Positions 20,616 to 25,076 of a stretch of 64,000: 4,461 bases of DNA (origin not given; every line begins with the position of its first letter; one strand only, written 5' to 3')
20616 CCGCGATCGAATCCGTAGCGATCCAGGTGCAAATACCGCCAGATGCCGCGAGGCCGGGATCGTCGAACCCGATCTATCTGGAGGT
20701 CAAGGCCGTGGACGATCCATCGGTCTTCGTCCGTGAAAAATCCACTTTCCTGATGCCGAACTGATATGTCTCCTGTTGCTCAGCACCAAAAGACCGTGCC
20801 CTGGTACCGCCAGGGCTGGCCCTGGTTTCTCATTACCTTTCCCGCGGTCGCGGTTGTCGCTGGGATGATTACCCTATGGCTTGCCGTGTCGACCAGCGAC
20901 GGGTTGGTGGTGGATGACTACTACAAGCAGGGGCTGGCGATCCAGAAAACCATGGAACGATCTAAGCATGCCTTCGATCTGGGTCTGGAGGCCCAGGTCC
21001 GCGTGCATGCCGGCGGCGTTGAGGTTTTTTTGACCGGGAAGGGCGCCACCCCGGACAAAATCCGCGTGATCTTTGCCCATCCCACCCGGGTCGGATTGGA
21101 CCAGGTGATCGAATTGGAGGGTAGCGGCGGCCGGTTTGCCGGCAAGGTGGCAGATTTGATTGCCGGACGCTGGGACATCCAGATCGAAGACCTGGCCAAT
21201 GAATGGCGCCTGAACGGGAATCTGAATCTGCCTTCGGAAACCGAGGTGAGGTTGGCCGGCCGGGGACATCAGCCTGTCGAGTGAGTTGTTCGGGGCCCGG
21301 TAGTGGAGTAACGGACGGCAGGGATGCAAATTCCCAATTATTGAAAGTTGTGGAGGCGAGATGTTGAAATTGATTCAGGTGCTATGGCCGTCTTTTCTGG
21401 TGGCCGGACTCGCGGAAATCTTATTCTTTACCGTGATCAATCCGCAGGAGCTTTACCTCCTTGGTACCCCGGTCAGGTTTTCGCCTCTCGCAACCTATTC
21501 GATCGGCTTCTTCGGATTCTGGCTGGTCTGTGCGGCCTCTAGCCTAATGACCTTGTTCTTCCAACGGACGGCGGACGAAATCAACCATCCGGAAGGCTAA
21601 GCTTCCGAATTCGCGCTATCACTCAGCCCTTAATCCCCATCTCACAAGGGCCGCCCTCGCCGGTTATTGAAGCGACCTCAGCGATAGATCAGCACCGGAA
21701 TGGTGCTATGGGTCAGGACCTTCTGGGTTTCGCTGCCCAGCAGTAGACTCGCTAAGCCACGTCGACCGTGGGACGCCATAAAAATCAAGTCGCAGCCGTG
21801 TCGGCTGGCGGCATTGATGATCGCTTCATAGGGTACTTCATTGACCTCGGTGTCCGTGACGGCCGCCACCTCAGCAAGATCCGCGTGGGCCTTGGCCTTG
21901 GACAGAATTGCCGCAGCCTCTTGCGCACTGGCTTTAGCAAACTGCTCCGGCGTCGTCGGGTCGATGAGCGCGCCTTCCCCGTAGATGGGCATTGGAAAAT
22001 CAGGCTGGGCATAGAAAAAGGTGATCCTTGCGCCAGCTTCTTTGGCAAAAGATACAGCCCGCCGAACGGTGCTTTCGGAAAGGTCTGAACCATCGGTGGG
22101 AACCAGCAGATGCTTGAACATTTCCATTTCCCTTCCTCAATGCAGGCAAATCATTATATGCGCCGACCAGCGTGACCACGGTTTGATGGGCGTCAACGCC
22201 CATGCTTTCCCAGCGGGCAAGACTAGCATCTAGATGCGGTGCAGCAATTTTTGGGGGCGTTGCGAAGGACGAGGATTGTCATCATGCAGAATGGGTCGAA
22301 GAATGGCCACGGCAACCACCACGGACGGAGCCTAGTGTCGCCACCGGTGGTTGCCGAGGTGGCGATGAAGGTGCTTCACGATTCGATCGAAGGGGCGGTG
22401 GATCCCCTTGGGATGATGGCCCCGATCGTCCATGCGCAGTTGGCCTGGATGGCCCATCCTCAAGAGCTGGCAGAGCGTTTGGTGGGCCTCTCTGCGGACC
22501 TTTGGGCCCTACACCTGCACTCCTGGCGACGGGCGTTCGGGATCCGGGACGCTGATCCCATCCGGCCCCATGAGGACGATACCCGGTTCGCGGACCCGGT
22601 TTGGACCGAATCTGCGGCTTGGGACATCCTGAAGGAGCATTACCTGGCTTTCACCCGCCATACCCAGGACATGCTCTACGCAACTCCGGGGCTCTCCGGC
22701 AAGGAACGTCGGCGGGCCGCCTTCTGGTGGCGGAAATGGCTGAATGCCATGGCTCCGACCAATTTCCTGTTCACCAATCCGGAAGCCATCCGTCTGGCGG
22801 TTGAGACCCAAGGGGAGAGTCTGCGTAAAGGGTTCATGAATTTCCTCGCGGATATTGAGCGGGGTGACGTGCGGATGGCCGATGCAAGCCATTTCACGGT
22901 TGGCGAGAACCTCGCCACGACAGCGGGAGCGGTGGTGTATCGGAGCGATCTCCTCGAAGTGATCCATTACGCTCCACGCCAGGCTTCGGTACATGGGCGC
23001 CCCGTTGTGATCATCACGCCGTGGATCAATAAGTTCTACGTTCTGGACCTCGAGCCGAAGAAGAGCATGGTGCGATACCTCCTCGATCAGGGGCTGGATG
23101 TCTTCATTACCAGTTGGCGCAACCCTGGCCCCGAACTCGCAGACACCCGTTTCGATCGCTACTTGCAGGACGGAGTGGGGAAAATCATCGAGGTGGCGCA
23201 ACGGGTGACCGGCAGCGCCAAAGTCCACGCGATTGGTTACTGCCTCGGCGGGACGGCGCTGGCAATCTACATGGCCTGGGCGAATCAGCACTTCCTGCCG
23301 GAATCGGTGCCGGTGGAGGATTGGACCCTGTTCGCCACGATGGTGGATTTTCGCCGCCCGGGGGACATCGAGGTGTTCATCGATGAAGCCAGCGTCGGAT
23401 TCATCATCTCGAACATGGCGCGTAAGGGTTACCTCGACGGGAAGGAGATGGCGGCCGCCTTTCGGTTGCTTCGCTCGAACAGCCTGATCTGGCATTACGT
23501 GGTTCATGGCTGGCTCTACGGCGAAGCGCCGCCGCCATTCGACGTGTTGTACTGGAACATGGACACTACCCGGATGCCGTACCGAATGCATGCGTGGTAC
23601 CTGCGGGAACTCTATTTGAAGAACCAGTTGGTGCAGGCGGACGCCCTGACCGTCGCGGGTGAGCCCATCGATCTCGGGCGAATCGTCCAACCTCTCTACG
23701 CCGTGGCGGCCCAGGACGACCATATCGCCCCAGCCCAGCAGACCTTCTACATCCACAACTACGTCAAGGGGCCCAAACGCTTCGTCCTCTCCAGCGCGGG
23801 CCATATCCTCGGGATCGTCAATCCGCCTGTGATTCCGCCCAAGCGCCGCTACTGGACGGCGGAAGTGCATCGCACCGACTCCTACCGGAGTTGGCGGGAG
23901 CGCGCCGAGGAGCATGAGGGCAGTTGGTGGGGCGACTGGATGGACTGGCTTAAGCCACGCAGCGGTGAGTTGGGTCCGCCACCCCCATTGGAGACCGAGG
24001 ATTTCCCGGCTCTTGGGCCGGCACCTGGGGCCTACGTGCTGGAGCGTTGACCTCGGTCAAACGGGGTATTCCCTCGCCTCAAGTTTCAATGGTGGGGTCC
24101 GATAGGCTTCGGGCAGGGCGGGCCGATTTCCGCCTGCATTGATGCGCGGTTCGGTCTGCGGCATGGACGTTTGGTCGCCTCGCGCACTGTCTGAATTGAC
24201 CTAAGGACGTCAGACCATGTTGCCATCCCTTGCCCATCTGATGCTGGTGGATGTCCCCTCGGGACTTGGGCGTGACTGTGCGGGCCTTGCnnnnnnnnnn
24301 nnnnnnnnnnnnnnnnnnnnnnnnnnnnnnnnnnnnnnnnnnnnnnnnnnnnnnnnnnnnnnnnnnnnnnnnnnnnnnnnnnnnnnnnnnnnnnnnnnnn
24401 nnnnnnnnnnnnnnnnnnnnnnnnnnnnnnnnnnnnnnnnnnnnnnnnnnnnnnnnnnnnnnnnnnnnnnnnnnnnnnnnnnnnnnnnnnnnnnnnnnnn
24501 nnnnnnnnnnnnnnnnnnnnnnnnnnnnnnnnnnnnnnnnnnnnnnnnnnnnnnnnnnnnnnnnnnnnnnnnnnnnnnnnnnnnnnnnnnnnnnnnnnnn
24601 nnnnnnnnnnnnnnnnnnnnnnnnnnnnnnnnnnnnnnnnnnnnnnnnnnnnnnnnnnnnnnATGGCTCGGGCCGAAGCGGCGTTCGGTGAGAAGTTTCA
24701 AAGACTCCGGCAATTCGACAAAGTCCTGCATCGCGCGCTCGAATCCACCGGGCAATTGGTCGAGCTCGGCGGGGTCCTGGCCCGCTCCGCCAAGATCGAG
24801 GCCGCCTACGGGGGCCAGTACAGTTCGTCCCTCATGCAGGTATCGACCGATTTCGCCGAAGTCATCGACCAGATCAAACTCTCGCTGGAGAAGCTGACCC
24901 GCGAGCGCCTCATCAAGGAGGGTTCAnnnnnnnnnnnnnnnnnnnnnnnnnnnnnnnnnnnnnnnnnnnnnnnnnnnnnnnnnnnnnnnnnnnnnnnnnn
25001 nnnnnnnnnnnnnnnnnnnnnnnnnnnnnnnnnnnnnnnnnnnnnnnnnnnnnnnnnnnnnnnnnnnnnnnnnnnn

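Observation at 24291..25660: Translationally coupled mini-MCP-like protein and flavodoxin-less di-iron (ODP-like) protein: candidate orphan O2/Fe/NO sensor pair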

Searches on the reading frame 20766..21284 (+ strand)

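Call 24: search_protein_families(library=pfam, proteins=[window:20766-21284:+], max_evalue=10)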
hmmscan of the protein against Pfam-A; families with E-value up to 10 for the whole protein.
window:20766-21284:+ (172 aa): 2 families
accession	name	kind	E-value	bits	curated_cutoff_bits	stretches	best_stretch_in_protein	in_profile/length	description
PF05751.16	FixH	-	4.5e-42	144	23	1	15-153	1-149/150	FixH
PF13190.11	PDGLE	-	0.11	12.8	27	1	20-47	2-29/102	PDGLE domain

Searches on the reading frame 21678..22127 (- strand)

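Call 24: search_protein_families(library=pfam, proteins=[window:21678-22127:-], max_evalue=10)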
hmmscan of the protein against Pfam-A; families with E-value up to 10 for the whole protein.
window:21678-22127:- (149 aa): 1 family
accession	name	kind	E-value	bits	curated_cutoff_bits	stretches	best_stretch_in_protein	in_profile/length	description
PF00582.32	Usp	-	5e-31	108.6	24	1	3-149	1-141/141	Universal stress protein family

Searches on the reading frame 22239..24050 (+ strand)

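Call 24: search_protein_families(library=pfam, proteins=[window:22239-24050:+], max_evalue=10)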
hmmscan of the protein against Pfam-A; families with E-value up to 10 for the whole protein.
window:22239-24050:+ (603 aa): 4 families
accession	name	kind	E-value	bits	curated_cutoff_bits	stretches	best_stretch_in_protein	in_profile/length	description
PF07167.19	PhaC_N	-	1.4e-58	197.8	23.7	1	114-281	2-173/173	Poly-beta-hydroxybutyrate polymerase (PhaC) N-terminus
PF00561.26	Abhydrolase_1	-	1.2e-10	41.9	25.8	1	274-529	18-245/245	alpha/beta hydrolase fold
PF11339.14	DUF3141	-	3.9e-05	22.9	29.7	1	319-503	132-318/582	Protein of unknown function (DUF3141)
PF01738.24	DLH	-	0.0022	18.1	21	1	318-349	86-118/217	Dienelactone hydrolase family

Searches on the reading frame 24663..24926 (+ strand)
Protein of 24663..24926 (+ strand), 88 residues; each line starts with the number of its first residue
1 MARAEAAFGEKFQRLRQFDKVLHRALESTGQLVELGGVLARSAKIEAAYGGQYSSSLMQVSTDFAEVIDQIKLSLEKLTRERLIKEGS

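Call 24: search_protein_families(library=pfam, proteins=[window:24663-24926:+], max_evalue=10)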
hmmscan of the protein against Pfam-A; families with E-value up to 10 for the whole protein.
seq(88 aa): 1 family
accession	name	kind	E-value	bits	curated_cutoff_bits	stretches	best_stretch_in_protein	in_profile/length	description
PF02527.21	GidB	-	0.031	14.1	27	1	10-78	108-176/184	rRNA small subunit methyltransferase G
